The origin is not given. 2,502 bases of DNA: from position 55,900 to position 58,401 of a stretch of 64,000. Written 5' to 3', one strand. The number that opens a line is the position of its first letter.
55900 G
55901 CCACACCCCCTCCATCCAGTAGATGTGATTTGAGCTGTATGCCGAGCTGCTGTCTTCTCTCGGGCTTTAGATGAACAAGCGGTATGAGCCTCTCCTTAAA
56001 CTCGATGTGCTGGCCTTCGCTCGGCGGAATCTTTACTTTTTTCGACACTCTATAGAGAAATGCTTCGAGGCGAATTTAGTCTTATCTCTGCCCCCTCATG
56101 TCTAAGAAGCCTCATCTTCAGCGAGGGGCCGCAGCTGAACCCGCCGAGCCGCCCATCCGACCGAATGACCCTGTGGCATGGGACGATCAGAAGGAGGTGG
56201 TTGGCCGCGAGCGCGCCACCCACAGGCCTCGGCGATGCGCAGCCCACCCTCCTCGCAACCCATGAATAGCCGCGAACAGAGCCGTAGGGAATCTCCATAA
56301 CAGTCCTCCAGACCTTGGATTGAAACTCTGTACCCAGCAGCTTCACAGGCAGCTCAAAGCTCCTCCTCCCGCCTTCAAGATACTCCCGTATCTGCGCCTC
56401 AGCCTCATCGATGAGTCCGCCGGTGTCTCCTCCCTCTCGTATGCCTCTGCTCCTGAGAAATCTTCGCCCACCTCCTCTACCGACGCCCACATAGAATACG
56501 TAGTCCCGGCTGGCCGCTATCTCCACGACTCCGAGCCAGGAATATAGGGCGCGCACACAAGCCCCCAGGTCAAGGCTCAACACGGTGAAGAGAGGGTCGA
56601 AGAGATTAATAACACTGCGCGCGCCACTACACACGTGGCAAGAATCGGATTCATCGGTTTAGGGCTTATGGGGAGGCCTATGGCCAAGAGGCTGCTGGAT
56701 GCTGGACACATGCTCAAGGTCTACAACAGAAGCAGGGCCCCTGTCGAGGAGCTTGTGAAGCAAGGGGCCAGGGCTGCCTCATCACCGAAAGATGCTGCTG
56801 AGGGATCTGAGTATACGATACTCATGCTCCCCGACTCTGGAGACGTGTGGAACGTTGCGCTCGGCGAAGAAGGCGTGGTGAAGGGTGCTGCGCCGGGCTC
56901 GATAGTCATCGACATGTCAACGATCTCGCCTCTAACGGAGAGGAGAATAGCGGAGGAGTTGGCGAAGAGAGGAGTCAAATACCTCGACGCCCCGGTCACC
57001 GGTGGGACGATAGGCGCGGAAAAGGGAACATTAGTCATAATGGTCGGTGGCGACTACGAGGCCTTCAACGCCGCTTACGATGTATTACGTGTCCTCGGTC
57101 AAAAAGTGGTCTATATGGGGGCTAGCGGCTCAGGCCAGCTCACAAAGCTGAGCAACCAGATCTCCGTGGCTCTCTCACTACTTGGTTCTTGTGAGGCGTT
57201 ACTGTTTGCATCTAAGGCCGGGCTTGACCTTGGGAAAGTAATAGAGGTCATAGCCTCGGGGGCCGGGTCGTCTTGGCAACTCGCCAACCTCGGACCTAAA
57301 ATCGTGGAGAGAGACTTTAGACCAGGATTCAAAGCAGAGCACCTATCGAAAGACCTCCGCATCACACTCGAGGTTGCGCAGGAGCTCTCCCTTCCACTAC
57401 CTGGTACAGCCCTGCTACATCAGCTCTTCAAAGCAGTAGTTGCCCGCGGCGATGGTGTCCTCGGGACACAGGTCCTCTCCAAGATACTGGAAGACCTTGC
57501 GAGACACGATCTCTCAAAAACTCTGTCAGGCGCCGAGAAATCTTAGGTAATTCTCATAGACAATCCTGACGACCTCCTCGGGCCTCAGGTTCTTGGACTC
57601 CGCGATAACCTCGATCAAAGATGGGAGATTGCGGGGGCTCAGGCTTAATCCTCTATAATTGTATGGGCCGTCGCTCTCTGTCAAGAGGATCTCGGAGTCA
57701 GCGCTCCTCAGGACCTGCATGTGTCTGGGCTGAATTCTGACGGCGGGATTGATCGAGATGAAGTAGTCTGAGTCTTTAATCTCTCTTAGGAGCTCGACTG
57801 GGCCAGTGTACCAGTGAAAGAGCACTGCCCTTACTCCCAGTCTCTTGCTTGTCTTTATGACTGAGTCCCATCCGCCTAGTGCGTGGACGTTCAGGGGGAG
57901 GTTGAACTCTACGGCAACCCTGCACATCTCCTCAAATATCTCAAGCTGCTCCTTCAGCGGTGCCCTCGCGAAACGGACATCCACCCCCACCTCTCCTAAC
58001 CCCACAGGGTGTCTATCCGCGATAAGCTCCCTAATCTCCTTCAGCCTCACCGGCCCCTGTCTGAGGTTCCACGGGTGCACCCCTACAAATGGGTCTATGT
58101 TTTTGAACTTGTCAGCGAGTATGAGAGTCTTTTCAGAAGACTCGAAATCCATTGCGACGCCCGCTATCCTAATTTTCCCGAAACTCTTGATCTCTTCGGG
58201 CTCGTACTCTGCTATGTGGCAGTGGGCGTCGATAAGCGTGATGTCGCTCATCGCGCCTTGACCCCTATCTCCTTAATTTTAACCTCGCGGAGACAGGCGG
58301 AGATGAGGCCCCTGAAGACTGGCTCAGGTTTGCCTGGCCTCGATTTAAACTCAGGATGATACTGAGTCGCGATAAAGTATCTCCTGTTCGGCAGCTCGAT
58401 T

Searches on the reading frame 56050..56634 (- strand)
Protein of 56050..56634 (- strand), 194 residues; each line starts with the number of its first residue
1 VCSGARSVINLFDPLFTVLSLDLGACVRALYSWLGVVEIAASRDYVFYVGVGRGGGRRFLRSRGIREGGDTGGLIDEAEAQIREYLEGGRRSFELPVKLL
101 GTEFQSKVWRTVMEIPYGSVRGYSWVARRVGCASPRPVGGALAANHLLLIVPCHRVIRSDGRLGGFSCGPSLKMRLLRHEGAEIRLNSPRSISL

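Call 58: search_protein_families(library=pfam, proteins=[window:56050-56634:-], max_evalue=0.001)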
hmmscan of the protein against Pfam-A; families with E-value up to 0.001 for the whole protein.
window:56050-56634:- (194 aa): 1 family
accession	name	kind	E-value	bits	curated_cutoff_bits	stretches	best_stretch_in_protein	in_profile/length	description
PF01035.26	DNA_binding_1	-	2.2e-27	95.1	27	1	103-182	1-81/81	6-O-methylguanine DNA methyltransferase, DNA binding domain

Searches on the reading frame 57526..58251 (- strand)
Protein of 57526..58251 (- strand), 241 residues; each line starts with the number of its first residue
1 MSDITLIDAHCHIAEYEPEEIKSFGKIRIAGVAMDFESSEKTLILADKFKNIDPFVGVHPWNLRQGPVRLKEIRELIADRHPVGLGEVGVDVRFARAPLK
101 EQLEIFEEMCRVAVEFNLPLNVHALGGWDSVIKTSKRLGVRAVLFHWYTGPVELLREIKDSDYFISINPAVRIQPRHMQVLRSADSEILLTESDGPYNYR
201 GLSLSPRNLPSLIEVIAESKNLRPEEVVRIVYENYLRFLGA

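Call 58: search_protein_families(library=pfam, proteins=[window:57526-58251:-], max_evalue=0.001)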
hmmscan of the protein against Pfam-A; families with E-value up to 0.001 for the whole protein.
window:57526-58251:- (241 aa): 1 family
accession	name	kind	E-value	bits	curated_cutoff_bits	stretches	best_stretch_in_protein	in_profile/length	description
PF01026.27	TatD_DNase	-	1.5e-46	159.3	27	1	7-239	1-252/253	TatD related DNase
